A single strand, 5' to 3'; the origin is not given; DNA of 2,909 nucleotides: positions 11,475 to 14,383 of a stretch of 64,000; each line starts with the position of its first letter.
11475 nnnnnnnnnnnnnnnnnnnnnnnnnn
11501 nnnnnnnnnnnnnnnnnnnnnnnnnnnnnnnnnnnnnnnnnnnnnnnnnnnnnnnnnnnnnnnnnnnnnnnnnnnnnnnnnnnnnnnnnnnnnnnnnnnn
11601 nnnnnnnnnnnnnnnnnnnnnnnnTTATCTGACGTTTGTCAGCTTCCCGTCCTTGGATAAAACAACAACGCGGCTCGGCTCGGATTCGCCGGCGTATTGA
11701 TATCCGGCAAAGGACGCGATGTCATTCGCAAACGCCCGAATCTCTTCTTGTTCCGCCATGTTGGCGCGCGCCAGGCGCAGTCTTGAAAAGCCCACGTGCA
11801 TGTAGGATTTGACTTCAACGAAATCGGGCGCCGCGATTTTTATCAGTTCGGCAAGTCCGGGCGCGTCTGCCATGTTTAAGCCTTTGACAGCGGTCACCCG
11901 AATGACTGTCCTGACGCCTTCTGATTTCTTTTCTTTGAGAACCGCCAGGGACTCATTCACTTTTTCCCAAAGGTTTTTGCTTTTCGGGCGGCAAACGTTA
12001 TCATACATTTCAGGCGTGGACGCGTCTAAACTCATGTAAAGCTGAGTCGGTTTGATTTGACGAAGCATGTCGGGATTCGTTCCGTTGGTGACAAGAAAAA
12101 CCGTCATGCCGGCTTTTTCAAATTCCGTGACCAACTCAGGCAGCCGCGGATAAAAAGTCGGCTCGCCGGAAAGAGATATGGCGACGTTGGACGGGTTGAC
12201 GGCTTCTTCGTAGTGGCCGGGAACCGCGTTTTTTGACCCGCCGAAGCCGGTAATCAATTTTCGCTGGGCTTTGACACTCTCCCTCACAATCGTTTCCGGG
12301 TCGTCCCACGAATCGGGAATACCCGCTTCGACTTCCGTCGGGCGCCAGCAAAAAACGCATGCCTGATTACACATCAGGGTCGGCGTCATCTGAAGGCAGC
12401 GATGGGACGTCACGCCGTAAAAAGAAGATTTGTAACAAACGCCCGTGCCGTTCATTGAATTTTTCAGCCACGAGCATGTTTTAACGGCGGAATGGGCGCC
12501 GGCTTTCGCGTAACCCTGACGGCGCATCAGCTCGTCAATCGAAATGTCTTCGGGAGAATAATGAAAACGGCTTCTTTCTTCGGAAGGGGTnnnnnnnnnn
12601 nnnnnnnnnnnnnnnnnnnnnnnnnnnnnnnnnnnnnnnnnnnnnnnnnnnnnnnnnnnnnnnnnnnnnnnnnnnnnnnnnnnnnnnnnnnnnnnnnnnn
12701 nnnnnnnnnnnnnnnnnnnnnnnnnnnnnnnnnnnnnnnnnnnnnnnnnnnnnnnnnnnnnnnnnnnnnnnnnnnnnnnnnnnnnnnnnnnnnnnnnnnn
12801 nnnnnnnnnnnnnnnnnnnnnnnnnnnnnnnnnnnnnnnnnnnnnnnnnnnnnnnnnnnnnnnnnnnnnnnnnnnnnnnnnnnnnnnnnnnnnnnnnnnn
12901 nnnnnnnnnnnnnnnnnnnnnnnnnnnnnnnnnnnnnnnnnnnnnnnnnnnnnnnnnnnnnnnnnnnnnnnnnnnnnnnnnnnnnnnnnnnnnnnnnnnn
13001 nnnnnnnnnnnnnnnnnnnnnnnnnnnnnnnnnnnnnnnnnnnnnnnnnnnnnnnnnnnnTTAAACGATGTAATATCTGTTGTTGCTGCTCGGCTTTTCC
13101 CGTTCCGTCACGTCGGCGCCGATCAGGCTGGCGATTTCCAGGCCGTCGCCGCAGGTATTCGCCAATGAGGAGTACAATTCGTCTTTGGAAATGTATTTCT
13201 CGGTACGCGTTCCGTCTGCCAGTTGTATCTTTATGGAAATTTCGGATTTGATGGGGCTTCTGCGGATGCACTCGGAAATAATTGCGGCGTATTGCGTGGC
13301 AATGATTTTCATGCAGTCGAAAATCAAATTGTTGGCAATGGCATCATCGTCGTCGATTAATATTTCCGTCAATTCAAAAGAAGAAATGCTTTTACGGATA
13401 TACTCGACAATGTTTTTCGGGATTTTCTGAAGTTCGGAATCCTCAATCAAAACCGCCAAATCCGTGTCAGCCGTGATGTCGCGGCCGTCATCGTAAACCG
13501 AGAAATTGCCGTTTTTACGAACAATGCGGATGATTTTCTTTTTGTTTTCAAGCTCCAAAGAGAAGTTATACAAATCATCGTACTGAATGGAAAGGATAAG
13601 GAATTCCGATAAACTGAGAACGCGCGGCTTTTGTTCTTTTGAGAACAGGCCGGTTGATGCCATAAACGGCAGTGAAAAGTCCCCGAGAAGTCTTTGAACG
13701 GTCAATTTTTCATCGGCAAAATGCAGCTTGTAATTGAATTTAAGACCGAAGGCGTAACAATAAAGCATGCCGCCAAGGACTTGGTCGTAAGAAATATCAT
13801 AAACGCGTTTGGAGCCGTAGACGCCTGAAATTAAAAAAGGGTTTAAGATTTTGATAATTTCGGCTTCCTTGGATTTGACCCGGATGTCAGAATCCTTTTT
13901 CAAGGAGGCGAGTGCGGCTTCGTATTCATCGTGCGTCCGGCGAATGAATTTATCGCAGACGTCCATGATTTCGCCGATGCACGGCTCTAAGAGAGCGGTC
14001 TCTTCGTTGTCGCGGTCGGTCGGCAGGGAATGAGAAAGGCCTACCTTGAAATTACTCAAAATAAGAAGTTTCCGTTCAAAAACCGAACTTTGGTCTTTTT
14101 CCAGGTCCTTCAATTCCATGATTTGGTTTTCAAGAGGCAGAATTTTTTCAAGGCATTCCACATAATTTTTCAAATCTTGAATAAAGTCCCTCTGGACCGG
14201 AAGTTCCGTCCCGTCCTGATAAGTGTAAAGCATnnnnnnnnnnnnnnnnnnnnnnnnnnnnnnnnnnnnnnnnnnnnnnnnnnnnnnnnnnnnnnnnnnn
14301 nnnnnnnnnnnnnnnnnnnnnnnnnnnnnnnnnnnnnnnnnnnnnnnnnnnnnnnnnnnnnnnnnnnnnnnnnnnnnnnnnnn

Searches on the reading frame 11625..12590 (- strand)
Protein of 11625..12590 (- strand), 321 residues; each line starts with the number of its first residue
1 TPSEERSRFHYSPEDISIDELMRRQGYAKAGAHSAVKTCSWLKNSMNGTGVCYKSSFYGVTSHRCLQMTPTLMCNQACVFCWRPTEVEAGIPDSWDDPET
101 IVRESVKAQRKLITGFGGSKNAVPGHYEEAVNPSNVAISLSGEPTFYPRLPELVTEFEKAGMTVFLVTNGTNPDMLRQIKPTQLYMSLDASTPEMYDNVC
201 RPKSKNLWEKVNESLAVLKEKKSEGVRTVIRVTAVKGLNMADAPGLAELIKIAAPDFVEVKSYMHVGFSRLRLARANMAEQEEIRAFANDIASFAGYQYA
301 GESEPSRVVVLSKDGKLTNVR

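Call 44: find_homologous_proteins(query=window:11625-12590:-, max_evalue=1e-80)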
Query window:11625-12590:- (321 aa): 652 proteins with E <= 1e-80 among 8000 candidates; the best 120 are listed.
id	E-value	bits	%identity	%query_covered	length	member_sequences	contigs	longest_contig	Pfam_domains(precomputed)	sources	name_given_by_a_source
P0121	1.0e-199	680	100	93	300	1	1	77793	PF04055.28,PF08608.18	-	-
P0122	6.5e-189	645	86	100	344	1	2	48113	PF04055.28,PF08608.18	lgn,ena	-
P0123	3.5e-186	636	86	99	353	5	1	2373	PF04055.28,PF08608.18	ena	-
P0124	9.1e-185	631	85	100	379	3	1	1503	PF04055.28,PF08608.18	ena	-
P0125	7.2e-178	608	82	100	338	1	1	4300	PF04055.28,PF08608.18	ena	-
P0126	2.6e-177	607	82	100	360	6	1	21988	PF04055.28,PF08608.18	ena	-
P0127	5.1e-177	606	82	100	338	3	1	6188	PF04055.28,PF08608.18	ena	-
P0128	1.1e-176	604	82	100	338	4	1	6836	PF04055.28,PF08608.18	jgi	-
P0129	1.3e-176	604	81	100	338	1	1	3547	PF04055.28,PF08608.18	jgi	-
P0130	1.6e-173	594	81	99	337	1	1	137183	PF04055.28,PF08608.18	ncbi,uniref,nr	ncbi:hypothetical protein MmiAt1_05900 [Methanimicrococcus sp. At1]|uniref:S-adenosyl-L-methionine-d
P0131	1.7e-173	594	81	100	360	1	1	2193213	PF04055.28,PF08608.18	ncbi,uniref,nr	ncbi:hypothetical protein MmiHf6_09890 [Methanimicrococcus hongohii]|uniref:S-adenosyl-L-methionine-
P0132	5.7e-173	592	82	99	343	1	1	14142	PF04055.28,PF08608.18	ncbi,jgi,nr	ncbi:MAG: 4-demethylwyosine synthase TYW1 [Methanosarcinales archaeon]|jgi:tRNA wybutosine-synthesiz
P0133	8.8e-173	592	81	99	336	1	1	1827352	PF04055.28,PF08608.18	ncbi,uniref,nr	ncbi:hypothetical protein MmiEs2_00290 [Methanimicrococcus stummii]|uniref:S-adenosyl-L-methionine-d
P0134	1.1e-172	591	81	100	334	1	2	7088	PF04055.28,PF08608.18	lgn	-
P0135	2.2e-172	590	81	99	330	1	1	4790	PF04055.28,PF08608.18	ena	-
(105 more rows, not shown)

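Call 45: find_encoding_contigs(protein=P0122, flank=10000, max_places=3)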
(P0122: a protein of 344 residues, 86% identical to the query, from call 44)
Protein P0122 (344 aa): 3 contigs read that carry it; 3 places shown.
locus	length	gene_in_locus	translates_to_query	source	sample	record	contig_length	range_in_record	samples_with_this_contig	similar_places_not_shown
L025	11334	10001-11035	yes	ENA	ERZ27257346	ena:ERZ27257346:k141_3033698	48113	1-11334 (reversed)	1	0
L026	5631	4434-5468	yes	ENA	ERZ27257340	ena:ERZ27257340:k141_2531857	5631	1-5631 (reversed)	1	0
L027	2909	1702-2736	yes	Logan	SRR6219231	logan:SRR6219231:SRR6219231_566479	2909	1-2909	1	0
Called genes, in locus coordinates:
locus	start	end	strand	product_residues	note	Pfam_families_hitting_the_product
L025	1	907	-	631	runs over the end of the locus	PF00005:ABC_tran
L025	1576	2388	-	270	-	PF00702:Hydrolase, PF08282:Hydrolase_3 (faint)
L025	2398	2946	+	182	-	-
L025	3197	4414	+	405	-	PF04258:Peptidase_A22B (faint), PF06550:SPP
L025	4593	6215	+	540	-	PF17759:tRNA_synthFbeta (faint), PF01409:tRNA-synt_2d, PF18006:SepRS_C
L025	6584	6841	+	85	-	PF05239:PRC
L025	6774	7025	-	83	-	-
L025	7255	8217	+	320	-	PF00579:tRNA-synt_1b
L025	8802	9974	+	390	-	-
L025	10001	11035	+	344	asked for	PF04055:Radical_SAM, PF08608:Wyosine_form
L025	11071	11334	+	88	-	?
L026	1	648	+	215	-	?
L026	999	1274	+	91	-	PF05239:PRC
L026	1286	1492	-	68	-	-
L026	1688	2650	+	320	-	PF00579:tRNA-synt_1b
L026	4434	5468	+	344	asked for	PF04055:Radical_SAM, PF08608:Wyosine_form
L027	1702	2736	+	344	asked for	PF04055:Radical_SAM, PF08608:Wyosine_form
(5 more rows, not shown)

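Call 46: find_encoding_contigs(protein=P0131, flank=10000, max_places=2)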
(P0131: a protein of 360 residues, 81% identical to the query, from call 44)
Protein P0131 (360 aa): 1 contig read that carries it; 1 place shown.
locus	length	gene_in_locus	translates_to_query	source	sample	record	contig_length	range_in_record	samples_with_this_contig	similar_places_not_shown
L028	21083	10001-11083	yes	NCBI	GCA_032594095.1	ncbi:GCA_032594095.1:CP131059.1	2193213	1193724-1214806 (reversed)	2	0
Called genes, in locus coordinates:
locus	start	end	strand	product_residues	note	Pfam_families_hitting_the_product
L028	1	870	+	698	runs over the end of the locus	PF05378:Hydant_A_N, PF13941:MutL (faint), PF01968:Hydantoinase_A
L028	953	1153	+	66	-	-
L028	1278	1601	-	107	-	PF27291:AF_1457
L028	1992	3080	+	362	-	PF06550:SPP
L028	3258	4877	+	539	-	PF17759:tRNA_synthFbeta (faint), PF01409:tRNA-synt_2d, PF18006:SepRS_C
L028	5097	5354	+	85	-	PF05239:PRC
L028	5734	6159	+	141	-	PF00258:Flavodoxin_1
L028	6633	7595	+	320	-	PF00579:tRNA-synt_1b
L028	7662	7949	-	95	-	-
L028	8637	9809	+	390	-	-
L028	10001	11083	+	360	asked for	PF04055:Radical_SAM, PF08608:Wyosine_form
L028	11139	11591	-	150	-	-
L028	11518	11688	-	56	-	-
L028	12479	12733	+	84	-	PF00462:Glutaredoxin (weak)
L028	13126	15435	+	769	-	PF13597:NRDD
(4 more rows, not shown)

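Call 61: find_encoding_contigs(protein=P0133, flank=10000, max_places=1)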
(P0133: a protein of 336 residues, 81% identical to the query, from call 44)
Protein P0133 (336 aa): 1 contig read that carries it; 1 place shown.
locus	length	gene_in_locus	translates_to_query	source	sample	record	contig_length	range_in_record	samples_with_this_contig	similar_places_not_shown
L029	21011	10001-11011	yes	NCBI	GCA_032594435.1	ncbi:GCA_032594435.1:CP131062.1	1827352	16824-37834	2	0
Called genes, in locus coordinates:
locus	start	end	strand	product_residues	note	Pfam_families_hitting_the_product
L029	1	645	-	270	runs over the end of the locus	PF00702:Hydrolase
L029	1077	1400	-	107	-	PF27291:AF_1457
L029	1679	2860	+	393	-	PF06550:SPP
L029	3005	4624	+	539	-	PF17759:tRNA_synthFbeta (faint), PF01409:tRNA-synt_2d, PF18006:SepRS_C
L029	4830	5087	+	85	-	PF05239:PRC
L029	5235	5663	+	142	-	-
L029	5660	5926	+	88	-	-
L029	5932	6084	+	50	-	-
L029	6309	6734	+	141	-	PF00258:Flavodoxin_1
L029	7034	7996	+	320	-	PF00579:tRNA-synt_1b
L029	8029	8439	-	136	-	-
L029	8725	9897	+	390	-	-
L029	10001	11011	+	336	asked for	PF04055:Radical_SAM, PF08608:Wyosine_form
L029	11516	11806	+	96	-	PF00462:Glutaredoxin (weak)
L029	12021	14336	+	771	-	PF13597:NRDD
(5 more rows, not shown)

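Call 62: find_encoding_contigs(protein=P0130, flank=10000, max_places=1)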
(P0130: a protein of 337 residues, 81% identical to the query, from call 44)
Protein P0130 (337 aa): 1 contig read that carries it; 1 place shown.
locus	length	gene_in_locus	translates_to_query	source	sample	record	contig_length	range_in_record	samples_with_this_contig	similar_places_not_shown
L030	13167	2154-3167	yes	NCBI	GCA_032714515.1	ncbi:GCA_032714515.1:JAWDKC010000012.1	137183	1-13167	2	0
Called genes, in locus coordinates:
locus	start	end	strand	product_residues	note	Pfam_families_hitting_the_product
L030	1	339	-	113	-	?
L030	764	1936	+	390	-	-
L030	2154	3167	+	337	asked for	PF04055:Radical_SAM, PF08608:Wyosine_form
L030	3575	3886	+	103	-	PF00462:Glutaredoxin (weak)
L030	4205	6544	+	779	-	PF13597:NRDD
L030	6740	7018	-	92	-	-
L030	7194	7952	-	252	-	PF13353:Fer4_12, PF04055:Radical_SAM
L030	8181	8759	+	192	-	PF00156:Pribosyltran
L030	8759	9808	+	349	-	PF01866:Diphthamide_syn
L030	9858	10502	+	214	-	PF01170:UPF0020 (faint), PF03602:Cons_hypoth95 (weak), PF05175:MTS, PF06325:PrmA, PF13847:Methyltransf_31, PF13649:Methyltransf_25 (weak)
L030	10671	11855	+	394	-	-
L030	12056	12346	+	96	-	PF13656:RNA_pol_L_2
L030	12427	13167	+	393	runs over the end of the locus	PF05889:SepSecS, PF00266:Aminotran_5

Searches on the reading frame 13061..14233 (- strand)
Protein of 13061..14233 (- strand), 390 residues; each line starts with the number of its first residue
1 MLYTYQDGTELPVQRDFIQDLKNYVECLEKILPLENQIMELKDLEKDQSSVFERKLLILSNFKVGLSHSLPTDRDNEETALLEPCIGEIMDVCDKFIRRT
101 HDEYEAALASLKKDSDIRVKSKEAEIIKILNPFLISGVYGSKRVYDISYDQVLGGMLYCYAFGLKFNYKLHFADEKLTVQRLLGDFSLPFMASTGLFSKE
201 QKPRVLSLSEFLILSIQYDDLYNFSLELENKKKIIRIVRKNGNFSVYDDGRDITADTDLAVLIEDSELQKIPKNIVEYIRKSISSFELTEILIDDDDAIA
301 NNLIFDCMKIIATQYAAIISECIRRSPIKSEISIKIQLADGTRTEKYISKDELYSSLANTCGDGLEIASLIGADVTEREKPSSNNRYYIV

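Call 14: search_protein_families(library=ncbifam, proteins=[window:13061-14233:-])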
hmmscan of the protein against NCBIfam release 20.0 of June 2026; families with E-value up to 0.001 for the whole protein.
window:13061-14233:- (390 aa): 0 families

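Call 15: search_protein_families(library=pfam, proteins=[window:13061-14233:-])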
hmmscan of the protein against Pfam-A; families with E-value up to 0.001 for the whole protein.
window:13061-14233:- (390 aa): 0 families

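Call 41: find_encoding_contigs(protein=window:13061-14233:-, flank=10000, max_places=8)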
Protein window:13061-14233:- (390 aa): 1 contig read that carries it; 1 place shown.
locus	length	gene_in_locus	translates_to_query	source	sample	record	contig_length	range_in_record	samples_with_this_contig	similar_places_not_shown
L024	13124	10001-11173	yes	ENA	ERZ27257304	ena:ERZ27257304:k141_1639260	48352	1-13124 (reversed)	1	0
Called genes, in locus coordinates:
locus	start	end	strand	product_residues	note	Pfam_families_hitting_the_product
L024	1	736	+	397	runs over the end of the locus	-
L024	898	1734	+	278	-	PF01416:PseudoU_synth_1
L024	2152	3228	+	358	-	PF06550:SPP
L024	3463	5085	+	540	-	PF17759:tRNA_synthFbeta (faint), PF01409:tRNA-synt_2d, PF18006:SepRS_C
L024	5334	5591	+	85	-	PF05239:PRC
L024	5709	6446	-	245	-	PF07505:DUF5131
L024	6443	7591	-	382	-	PF22560:GMT-wHTH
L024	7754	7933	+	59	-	-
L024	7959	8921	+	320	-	PF00579:tRNA-synt_1b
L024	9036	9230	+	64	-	-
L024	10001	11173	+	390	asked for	-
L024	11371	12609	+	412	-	-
